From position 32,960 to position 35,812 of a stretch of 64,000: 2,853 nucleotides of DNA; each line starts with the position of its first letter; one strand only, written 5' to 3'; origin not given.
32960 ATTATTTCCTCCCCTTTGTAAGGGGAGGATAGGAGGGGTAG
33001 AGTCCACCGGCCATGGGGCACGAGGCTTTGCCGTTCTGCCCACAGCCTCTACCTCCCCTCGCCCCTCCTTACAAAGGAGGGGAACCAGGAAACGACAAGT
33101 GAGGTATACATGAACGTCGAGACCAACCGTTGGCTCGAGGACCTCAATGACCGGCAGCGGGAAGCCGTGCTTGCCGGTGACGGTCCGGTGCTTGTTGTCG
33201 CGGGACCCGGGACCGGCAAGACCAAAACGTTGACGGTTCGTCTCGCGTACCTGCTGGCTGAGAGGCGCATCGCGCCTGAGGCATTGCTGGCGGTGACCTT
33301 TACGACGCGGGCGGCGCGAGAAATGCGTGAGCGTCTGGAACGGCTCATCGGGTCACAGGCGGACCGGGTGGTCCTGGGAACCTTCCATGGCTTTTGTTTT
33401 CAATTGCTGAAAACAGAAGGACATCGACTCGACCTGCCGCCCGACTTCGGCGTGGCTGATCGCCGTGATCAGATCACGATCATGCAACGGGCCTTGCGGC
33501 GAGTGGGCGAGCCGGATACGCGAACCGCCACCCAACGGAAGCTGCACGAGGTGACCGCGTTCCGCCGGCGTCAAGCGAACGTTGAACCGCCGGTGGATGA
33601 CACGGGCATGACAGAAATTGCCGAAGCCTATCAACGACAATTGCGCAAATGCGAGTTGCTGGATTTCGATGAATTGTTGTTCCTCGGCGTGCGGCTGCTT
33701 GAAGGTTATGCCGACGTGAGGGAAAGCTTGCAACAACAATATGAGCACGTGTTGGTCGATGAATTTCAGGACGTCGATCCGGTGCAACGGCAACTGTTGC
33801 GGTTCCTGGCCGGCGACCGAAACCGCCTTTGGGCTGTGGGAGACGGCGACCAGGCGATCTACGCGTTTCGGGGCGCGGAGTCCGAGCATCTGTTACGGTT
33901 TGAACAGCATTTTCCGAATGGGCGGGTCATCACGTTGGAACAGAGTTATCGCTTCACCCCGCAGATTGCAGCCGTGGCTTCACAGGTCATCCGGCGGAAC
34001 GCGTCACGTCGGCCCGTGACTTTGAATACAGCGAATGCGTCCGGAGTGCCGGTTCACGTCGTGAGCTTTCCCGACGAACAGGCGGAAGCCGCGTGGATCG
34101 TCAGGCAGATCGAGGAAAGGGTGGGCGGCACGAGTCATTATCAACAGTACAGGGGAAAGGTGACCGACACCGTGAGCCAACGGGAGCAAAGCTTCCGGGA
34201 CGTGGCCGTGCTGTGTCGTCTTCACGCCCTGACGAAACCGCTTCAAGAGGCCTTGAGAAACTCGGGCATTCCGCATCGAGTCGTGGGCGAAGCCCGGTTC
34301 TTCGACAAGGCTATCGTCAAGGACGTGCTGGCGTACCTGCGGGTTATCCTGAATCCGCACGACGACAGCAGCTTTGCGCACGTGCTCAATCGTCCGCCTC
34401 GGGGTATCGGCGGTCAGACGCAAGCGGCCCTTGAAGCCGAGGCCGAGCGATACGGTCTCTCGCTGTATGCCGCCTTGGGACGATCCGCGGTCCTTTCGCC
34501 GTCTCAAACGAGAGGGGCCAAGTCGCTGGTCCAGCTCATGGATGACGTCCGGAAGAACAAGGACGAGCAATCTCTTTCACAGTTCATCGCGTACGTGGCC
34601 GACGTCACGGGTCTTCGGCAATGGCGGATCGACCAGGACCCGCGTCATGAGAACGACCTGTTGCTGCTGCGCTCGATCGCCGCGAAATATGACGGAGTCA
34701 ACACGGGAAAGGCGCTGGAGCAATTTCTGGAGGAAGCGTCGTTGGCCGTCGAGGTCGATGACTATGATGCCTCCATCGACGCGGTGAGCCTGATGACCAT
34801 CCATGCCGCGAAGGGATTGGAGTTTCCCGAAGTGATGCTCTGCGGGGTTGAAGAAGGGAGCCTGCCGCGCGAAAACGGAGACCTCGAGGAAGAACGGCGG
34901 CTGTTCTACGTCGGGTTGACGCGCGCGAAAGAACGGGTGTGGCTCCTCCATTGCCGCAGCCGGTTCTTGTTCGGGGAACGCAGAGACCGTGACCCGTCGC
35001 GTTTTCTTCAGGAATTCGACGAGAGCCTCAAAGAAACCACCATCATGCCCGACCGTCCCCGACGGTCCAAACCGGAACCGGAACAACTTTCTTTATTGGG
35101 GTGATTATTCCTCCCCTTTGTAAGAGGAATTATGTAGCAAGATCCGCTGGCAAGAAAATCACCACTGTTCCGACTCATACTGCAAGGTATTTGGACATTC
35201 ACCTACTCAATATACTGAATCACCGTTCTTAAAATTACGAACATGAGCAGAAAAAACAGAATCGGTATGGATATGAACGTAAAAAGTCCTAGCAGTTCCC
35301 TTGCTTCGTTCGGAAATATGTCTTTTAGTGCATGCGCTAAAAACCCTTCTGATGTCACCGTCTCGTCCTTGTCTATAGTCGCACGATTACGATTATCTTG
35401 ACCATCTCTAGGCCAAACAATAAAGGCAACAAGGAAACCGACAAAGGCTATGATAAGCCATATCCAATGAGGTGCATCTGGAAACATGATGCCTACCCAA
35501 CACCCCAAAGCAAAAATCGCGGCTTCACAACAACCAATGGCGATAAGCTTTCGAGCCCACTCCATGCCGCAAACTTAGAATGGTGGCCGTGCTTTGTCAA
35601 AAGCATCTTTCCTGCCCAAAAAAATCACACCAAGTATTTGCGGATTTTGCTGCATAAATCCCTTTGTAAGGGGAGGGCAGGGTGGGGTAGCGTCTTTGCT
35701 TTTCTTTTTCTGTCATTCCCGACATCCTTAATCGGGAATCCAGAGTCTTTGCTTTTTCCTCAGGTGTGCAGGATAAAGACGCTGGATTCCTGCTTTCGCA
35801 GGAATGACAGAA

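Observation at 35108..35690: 532-bp element with terminal inverted repeats and a single membrane-protein cargo gene, inserted into a REP-like hairpin with a 14-bp duplication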

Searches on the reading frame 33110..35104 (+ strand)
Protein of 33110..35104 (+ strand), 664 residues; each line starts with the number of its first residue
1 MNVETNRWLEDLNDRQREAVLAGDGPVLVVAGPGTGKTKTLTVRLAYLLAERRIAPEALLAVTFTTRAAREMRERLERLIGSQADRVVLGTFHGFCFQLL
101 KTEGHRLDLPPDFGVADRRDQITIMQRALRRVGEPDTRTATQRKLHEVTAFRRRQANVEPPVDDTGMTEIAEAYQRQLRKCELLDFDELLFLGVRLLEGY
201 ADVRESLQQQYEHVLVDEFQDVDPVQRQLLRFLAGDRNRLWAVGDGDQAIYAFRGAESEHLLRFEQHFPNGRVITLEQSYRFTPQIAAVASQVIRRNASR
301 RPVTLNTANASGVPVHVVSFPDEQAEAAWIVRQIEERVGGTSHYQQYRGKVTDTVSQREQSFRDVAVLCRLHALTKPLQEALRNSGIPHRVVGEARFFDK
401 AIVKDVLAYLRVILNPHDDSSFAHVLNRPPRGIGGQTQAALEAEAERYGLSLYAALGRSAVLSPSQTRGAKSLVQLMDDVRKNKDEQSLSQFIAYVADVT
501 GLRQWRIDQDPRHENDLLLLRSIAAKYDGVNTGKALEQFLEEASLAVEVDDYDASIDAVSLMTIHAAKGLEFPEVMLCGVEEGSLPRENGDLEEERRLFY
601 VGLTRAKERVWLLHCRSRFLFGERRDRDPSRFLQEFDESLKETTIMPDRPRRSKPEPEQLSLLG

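Call 8: search_protein_families(library=pfam, proteins=[window:33110-35104:+], max_evalue=1)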
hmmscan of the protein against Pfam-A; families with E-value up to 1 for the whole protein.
window:33110-35104:+ (664 aa): 12 families
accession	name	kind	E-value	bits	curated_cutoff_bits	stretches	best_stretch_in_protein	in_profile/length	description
PF00580.27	UvrD-helicase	-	1.1e-71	242.2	23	1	12-269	1-271/271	UvrD/REP helicase N-terminal domain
PF13361.12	UvrD_C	-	2e-61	208.8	25.6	1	274-615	1-348/350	UvrD-like helicase C-terminal domain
PF13245.12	AAA_19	-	1.2e-25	90.7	25.1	1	16-254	1-134/134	AAA domain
PF13538.12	UvrD_C_2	-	1.3e-11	44.6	27.4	1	561-613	4-52/52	UvrD-like helicase C-terminal domain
PF13604.12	AAA_30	-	8.7e-09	35.8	27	2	12-76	2-66/191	AAA domain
PF01443.25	Viral_helicase1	-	7.4e-05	23.1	21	1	533-610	161-224/228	Viral superfamily 1 RNA helicase core domain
PF13401.12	AAA_22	-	9.2e-05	23.2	27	0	24-86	5-64/130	AAA domain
PF13087.12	AAA_12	-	0.0018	18.3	27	1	553-613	138-191/195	AAA domain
PF13086.12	AAA_11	-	0.003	17.8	27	1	12-78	2-74/257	AAA domain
PF22560.2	GMT-wHTH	-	0.04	14.8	27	0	200-239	2-43/82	GMT-like wHTH domain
PF24942.1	Fn3_Dep-1_1st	-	0.068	13.7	26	0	341-366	22-47/96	Dep-1 first Fn3-like domain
PF13191.12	AAA_16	-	0.7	10.8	32.6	0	19-237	18-159/167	AAA ATPase domain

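Call 13: find_encoding_contigs(protein=window:33110-35104:+, flank=10000, max_places=10)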
Protein window:33110-35104:+ (664 aa): 3 contigs read that carry it; 1 place shown.
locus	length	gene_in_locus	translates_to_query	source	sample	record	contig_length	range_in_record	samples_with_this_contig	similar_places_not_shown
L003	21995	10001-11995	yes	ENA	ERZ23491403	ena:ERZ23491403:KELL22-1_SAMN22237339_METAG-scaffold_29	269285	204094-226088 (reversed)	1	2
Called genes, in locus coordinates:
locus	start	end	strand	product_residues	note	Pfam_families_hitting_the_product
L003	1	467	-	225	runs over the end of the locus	PF00072:Response_reg, PF00486:Trans_reg_C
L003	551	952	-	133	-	-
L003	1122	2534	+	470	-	PF00890:FAD_binding_2 (weak), PF01134:GIDA (faint), PF07992:Pyr_redox_2, PF12831:FAD_oxidored, PF13450:NAD_binding_8 (weak), PF13738:Pyr_redox_3 (weak), PF00070:Pyr_redox, PF02852:Pyr_redox_dim, +4 more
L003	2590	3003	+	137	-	-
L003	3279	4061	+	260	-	-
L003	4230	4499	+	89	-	-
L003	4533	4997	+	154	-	PF07080:DUF1348, PF12680:SnoaL_2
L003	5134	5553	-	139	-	PF01641:SelR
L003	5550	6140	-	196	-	PF16798:DUF5069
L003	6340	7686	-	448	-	-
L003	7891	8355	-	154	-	PF02635:DsrE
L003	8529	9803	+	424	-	PF27218:MJ0043_C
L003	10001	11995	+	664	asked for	PF00580:UvrD-helicase, PF13245:AAA_19, PF13604:AAA_30 (faint), PF13361:UvrD_C, PF13538:UvrD_C_2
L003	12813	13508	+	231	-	PF05014:Nuc_deoxyrib_tr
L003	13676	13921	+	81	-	-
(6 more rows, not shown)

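Call 14: find_related_loci(query=window:33110-35104:+, collection=genome_contigs, flank=6000)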
Query window:33110-35104:+ (664 aa) in genome_contigs; peptide patterns used: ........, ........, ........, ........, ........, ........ (x = any residue, [..] = any of these).
40 stretches matched a pattern; 7 encode a relative of the query (tblastn E <= 1e-3); 7 distinct loci.
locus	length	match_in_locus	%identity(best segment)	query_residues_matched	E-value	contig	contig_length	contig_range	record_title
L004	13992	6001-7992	93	1-664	0e+0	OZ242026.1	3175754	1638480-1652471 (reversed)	MAG: Nitrospirales bacterium isolate ad4af3c8-44ab-4a5f-8523-14f9326d4af7 genome assembly, chromosome: 1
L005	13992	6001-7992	89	1-664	0e+0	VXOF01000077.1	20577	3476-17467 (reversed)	MAG: Nitrospira sp. SB0662_bin_26 NODE_2437_length_20577_cov_36.390362, whole genome shotgun sequence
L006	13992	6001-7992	87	1-664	0e+0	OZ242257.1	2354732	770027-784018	MAG: Nitrospirales bacterium isolate 66fd3267-97ed-4924-ace5-d8bca7d64734 genome assembly, chromosome: 1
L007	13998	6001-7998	89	1-664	0e+0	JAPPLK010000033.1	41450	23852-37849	MAG: Nitrospira sp. isolate RHO3_bin_20 NODE_1928_length_41450_cov_337.795410, whole genome shotgun sequence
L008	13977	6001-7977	84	1-659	0e+0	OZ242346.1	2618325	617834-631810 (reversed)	MAG: Nitrospirales bacterium isolate 9c02dde2-7a43-4f12-96c5-beceef923469 genome assembly, chromosome: 1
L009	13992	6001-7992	90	1-664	0e+0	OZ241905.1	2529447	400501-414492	MAG: Nitrospirales bacterium isolate 4ba8bffd-60cb-465e-9873-b59a9ad782a3 genome assembly, chromosome: 1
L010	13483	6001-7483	86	1-664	3e-128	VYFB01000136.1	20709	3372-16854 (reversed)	MAG: Nitrospira sp. SB0677_bin_15 NODE_952_length_20709_cov_10.091120, whole genome shotgun sequence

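Call 104: search_protein_families(library=pfam, proteins=[L010:7743-12677:+, L004:8307-9476:+], max_evalue=0.0001)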
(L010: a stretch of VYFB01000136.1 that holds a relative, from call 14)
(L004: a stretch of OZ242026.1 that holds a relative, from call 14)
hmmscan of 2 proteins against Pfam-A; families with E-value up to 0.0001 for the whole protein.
L010:7743-12677:+ (1644 aa): 2 families
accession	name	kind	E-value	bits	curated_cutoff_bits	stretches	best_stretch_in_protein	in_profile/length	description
PF21069.2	Csx12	-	1.3e-114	384.5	27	1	53-860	1-593/594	CRISPR-associated endonuclease Cas9 alpha-helical lobe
PF22385.1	Cas9_C_2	-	5.1e-11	42.7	27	1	1542-1630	2-87/94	CRISPR-associated endonuclease Cas9, C-terminal domain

L004:8307-9476:+ (389 aa): 2 families
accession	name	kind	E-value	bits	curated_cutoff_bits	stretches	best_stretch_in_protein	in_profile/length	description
PF14294.11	DUF4372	-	4.9e-29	100.8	25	1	3-76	1-74/74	Domain of unknown function (DUF4372)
PF01609.27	DDE_Tnp_1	-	7.7e-25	88.3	23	1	123-331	5-198/200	Transposase DDE domain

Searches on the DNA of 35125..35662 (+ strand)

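Call 88: search_dna_similar(query=window:35125-35662:+, collection=plasmids, mode=distant, max_rows=8, max_evalue=0.01)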
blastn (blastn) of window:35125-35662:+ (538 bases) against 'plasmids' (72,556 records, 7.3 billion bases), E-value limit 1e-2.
No match.

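Call 89: search_dna_similar(query=window:35125-35662:+, collection=phages, mode=distant, max_rows=8, max_evalue=0.01)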
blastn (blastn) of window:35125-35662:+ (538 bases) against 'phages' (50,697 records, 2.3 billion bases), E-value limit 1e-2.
No match.
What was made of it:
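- Tried and rejected: blastn of the element against plasmids and phages found no match (calls 88, 89).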
